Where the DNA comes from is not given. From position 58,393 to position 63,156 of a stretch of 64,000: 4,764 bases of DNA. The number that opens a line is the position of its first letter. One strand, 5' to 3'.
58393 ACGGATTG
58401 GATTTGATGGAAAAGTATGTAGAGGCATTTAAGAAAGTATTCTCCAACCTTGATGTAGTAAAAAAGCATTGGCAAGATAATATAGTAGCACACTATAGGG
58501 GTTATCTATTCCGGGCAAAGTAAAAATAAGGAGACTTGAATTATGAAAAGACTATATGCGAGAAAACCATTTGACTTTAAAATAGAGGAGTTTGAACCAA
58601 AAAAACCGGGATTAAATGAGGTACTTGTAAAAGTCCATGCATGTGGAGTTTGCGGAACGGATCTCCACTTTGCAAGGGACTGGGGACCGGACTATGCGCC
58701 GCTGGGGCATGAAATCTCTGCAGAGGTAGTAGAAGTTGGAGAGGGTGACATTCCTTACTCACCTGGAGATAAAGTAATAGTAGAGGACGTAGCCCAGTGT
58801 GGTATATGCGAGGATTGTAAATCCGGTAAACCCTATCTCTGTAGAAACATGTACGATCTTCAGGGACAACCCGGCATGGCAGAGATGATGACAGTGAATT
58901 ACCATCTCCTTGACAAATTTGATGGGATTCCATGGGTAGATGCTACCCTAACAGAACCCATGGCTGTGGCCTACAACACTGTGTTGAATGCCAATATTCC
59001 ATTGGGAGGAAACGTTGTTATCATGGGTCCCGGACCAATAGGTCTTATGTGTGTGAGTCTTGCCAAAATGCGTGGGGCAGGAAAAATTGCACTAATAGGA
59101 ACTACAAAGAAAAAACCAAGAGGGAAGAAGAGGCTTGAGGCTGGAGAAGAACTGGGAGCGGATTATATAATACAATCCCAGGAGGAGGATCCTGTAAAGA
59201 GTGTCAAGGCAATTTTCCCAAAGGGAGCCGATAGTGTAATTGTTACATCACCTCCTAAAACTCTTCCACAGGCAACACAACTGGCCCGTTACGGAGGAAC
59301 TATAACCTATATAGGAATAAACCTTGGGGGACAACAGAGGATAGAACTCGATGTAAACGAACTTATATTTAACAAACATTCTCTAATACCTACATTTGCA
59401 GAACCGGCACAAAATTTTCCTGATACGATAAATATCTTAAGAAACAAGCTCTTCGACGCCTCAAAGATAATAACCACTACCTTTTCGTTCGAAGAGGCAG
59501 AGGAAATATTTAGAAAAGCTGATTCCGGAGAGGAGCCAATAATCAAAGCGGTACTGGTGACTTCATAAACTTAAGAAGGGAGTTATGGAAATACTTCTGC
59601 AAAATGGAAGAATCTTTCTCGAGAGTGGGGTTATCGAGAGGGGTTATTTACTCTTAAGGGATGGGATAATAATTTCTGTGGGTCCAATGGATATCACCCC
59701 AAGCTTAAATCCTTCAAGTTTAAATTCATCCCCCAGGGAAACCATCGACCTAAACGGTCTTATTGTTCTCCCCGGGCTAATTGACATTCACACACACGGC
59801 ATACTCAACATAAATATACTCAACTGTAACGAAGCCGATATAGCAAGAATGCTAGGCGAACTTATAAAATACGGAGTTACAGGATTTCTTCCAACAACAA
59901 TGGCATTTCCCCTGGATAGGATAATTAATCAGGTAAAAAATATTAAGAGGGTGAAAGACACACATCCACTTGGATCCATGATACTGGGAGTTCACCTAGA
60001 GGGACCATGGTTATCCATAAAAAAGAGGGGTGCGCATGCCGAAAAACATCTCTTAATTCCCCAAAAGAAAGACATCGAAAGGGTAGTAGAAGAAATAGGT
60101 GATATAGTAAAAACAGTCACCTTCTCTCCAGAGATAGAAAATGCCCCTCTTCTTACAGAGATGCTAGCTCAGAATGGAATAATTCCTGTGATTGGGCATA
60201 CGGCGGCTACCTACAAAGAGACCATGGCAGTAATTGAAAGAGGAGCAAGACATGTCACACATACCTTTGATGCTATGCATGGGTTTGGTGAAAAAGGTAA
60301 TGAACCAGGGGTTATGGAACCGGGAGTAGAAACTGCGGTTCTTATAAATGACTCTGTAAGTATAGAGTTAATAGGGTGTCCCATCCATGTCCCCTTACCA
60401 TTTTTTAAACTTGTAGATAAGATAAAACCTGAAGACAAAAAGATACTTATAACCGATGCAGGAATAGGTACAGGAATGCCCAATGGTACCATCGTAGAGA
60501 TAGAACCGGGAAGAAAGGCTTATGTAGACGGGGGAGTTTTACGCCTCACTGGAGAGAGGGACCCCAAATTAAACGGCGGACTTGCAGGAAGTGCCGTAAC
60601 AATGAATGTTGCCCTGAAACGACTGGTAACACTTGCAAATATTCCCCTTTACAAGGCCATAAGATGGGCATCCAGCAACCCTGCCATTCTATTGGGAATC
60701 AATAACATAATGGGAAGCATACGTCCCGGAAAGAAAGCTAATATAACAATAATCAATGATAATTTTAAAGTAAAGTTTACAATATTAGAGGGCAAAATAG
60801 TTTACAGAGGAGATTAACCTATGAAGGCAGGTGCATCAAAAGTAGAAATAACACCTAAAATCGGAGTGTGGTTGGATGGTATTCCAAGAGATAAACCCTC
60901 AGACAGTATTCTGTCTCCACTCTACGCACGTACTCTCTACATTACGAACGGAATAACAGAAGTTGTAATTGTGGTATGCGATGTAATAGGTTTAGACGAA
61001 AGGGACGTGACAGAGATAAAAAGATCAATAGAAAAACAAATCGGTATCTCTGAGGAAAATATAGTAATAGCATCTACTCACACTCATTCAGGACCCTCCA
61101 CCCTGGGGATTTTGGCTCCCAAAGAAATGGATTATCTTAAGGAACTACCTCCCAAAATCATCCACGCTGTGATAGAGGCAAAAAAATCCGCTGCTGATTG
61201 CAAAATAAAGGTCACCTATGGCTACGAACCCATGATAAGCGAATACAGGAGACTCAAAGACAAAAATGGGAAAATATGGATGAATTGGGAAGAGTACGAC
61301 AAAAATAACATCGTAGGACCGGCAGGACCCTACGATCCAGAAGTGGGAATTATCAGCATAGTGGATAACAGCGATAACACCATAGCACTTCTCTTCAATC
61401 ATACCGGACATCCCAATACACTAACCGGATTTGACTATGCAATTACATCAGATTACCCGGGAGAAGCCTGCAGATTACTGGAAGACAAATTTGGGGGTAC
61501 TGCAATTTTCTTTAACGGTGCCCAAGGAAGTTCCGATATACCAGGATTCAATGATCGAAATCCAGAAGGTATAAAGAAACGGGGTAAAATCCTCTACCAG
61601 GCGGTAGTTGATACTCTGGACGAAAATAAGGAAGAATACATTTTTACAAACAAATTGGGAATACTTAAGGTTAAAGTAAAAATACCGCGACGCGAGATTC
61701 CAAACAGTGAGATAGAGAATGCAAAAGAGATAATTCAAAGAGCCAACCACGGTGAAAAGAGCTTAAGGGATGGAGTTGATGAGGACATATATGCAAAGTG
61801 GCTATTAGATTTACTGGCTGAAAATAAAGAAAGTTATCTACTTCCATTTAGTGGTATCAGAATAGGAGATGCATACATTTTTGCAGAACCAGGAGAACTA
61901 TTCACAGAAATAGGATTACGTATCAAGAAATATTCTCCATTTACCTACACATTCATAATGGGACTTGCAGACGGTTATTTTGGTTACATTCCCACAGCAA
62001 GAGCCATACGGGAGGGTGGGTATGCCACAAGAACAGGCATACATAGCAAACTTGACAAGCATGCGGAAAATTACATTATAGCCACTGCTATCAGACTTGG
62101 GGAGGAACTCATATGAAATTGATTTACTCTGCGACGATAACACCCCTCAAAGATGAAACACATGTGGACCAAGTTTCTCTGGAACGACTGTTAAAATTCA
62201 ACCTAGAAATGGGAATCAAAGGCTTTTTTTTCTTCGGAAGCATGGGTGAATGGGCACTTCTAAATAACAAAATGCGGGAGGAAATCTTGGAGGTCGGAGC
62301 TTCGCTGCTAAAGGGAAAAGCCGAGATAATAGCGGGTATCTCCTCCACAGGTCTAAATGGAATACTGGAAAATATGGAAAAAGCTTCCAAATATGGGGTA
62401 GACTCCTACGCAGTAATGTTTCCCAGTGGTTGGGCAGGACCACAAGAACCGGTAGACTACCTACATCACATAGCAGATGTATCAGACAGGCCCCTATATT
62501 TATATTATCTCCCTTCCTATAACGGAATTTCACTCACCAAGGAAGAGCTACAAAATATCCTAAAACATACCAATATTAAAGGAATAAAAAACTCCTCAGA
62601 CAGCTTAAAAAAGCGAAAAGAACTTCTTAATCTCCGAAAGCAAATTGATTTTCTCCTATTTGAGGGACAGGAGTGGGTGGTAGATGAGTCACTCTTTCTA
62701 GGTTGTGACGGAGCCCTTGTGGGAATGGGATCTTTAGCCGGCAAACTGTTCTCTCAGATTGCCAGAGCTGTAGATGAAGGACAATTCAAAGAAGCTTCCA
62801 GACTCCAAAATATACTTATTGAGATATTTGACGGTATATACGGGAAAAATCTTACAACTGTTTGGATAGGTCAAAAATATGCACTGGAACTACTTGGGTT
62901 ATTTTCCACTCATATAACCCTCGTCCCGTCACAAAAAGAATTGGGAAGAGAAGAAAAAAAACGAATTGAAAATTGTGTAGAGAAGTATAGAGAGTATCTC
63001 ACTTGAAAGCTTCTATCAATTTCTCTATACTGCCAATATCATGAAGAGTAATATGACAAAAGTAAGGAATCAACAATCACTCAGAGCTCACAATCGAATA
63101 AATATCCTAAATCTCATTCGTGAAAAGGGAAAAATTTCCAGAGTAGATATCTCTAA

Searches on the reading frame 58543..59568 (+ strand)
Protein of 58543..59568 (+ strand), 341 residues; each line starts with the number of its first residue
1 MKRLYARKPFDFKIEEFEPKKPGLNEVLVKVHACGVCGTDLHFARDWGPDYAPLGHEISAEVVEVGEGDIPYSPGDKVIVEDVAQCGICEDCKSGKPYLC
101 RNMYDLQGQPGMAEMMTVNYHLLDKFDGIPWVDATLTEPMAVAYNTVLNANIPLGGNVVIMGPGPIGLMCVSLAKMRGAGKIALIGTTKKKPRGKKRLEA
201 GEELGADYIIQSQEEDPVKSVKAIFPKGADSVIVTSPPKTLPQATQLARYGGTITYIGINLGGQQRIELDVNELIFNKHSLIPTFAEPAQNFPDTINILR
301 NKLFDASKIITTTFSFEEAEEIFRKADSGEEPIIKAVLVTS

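Call 69: search_protein_families(library=ncbifam, proteins=[window:58543-59568:+], max_evalue=1e-8)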
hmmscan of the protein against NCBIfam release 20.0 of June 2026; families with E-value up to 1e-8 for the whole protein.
window:58543-59568:+ (341 aa): 19 families
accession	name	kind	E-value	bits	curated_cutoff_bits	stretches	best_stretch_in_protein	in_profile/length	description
NF041097.1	keto_inos_dh_IolM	equivalog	2.4e-46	158.2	450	1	13-329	41-380/389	scyllo-inosose 3-dehydrogenase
TIGR00692.1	tdh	equivalog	7.1e-39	133.8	458.35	1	18-330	17-332/340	L-threonine 3-dehydrogenase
NF003808.0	PRK05396.1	equivalog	8.6e-39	133.3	380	1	13-331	14-333/341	L-threonine 3-dehydrogenase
TIGR03451.1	mycoS_dep_FDH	equivalog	7.2e-33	113.9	512.9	2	20-105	22-109/358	S-(hydroxymethyl)mycothiol dehydrogenase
TIGR03989.1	Rxyl_3153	subfamily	4e-30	105.3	440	2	11-103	13-108/370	NDMA-dependent alcohol dehydrogenase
NF007489.0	PRK10083.1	equivalog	1.8e-27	96.2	376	1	1-335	1-332/339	Zn-dependent oxidoreductase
NF010344.0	PRK13771.1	subfamily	1.8e-26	92.9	349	1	11-326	12-320/334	putative alcohol dehydrogenase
NF006940.0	PRK09422.1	equivalog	3.7e-26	91.9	344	1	6-280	6-279/338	alcohol dehydrogenase AdhP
NF007375.0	PRK09880.1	equivalog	2.1e-22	79.4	469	1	25-327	28-331/344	L-idonate 5-dehydrogenase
TIGR03201.1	dearomat_had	equivalog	4.2e-22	78.7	338.65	1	15-310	14-321/349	6-hydroxycyclohex-1-ene-1-carbonyl-CoA dehydrogenase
TIGR02818.1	adh_III_F_hyde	equivalog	9.5e-22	77.5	543.95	1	12-115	14-120/368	S-(hydroxymethyl)glutathione dehydrogenase/class III alcohol dehydrogenase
NF007642.0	PRK10309.1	equivalog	4.5e-21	75.4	550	1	22-216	23-216/347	galactitol-1-phosphate 5-dehydrogenase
NF041172.1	AcrlCoa_red_Thmprot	equivalog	6.1e-21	74.7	500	1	11-325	12-320/334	acryloyl-CoA reductase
TIGR02822.1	adh_fam_2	subfamily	6.4e-19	68.2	283.5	1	16-262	19-258/329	zinc-binding alcohol dehydrogenase family protein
TIGR03366.1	HpnZ_proposed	hypoth_equivalog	3.3e-18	65.9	328.1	1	26-259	7-254/315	putative phosphonate catabolism associated alcohol dehydrogenase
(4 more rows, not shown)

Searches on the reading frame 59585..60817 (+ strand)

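Call 69: search_protein_families(library=ncbifam, proteins=[window:59585-60817:+], max_evalue=1e-8)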
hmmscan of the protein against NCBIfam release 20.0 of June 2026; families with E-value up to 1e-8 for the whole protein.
window:59585-60817:+ (410 aa): 10 families
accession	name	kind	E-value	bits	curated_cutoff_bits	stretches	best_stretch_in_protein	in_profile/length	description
TIGR00221.1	nagA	equivalog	8e-76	255.4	225.65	1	2-404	4-380/380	N-acetylglucosamine-6-phosphate deacetylase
NF008371.0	PRK11170.1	equivalog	6.7e-55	186.5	483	1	5-406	4-379/382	N-acetylglucosamine-6-phosphate deacetylase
NF011990.0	PRK15446.2-6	subfamily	1.3e-17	63.6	233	0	351-409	324-385/390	alpha-D-ribose 1-methylphosphonate 5-triphosphate diphosphatase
TIGR02318.1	phosphono_phnM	equivalog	1.1e-11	44.3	390.55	0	351-406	318-375/376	phosphonate metabolism protein PhnM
NF006689.0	PRK09237.1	equivalog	1.6e-11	43.4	371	0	3-85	5-78/383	amidohydrolase/deacetylase family metallohydrolase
NF011989.0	PRK15446.2-5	equivalog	1.7e-10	40.2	565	0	2-72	3-63/385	alpha-D-ribose 1-methylphosphonate 5-triphosphate diphosphatase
NF004839.0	PRK06189.1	equivalog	1.2e-09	37.3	631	0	330-396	330-395/451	allantoinase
TIGR03178.1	allantoinase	equivalog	3.4e-09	36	357.85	0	330-397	325-390/441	allantoinase AllB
NF011986.0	PRK15446.2-2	equivalog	4.1e-09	35.7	465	0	345-407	314-378/406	alpha-D-ribose 1-methylphosphonate 5-triphosphate diphosphatase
NF011987.0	PRK15446.2-3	subfamily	5.5e-09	35.3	253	0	346-408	320-385/395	alpha-D-ribose 1-methylphosphonate 5-triphosphate diphosphatase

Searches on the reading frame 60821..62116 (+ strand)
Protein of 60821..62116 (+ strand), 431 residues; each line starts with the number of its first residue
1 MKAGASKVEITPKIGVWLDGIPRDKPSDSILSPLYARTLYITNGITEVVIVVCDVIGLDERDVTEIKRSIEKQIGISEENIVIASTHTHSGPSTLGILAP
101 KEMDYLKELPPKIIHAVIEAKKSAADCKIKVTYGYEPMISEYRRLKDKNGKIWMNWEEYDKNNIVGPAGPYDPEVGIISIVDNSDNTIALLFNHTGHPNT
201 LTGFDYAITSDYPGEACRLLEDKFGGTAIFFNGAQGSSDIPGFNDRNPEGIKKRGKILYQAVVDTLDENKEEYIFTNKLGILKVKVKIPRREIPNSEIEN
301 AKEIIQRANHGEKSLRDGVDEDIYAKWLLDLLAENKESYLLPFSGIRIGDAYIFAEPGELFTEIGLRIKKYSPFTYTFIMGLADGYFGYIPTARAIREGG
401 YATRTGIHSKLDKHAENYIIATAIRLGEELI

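Call 35: search_protein_families(library=pfam, proteins=[window:60821-62116:+], max_evalue=1)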
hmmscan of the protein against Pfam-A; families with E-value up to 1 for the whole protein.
window:60821-62116:+ (431 aa): 2 families
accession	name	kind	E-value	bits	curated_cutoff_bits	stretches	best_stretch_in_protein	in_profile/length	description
PF04734.18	Ceramidase_alk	-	1.1e-09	37.9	32.1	1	30-227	32-233/509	Neutral/alkaline non-lysosomal ceramidase, N-terminal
PF19276.4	HD_assoc_2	-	0.19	11.6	23.1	1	27-109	91-174/222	HD associated region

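Call 69: search_protein_families(library=ncbifam, proteins=[window:60821-62116:+], max_evalue=1e-8)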
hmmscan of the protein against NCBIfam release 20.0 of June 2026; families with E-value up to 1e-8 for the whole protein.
window:60821-62116:+ (431 aa): 0 families

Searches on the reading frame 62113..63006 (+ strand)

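Call 69: search_protein_families(library=ncbifam, proteins=[window:62113-63006:+], max_evalue=1e-8)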
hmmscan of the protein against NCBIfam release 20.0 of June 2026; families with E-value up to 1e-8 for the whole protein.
window:62113-63006:+ (297 aa): 7 families
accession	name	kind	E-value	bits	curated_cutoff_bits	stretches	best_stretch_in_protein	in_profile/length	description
TIGR00674.1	dapA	equivalog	1.4e-38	132.4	206.15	1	5-287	3-281/286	4-hydroxy-tetrahydrodipicolinate synthase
NF003164.0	PRK04147.1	equivalog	2.9e-32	112.2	281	1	1-292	4-290/294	N-acetylneuraminate lyase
TIGR00683.1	nanA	equivalog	2.1e-29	102.8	382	1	2-261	2-258/293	N-acetylneuraminate lyase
TIGR02313.1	HpaI-NOT-DapA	exception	2.7e-23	82.2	396.7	1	8-268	8-267/294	2,4-dihydroxyhept-2-ene-1,7-dioic acid aldolase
NF040954.1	Arch_KDGaldase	equivalog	1.8e-20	73.5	390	1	6-240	5-233/288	bifunctional 2-dehydro-3-deoxy-phosphogluconate/2-dehydro-3-deoxy-6-phosphogalactonate aldolase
NF002958.0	PRK03620.1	subfamily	1.4e-10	40.5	278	1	8-174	18-181/307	5-dehydro-4-deoxyglucarate dehydratase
TIGR03249.1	KdgD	equivalog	4.9e-10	39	373.95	1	5-167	13-173/299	5-dehydro-4-deoxyglucarate dehydratase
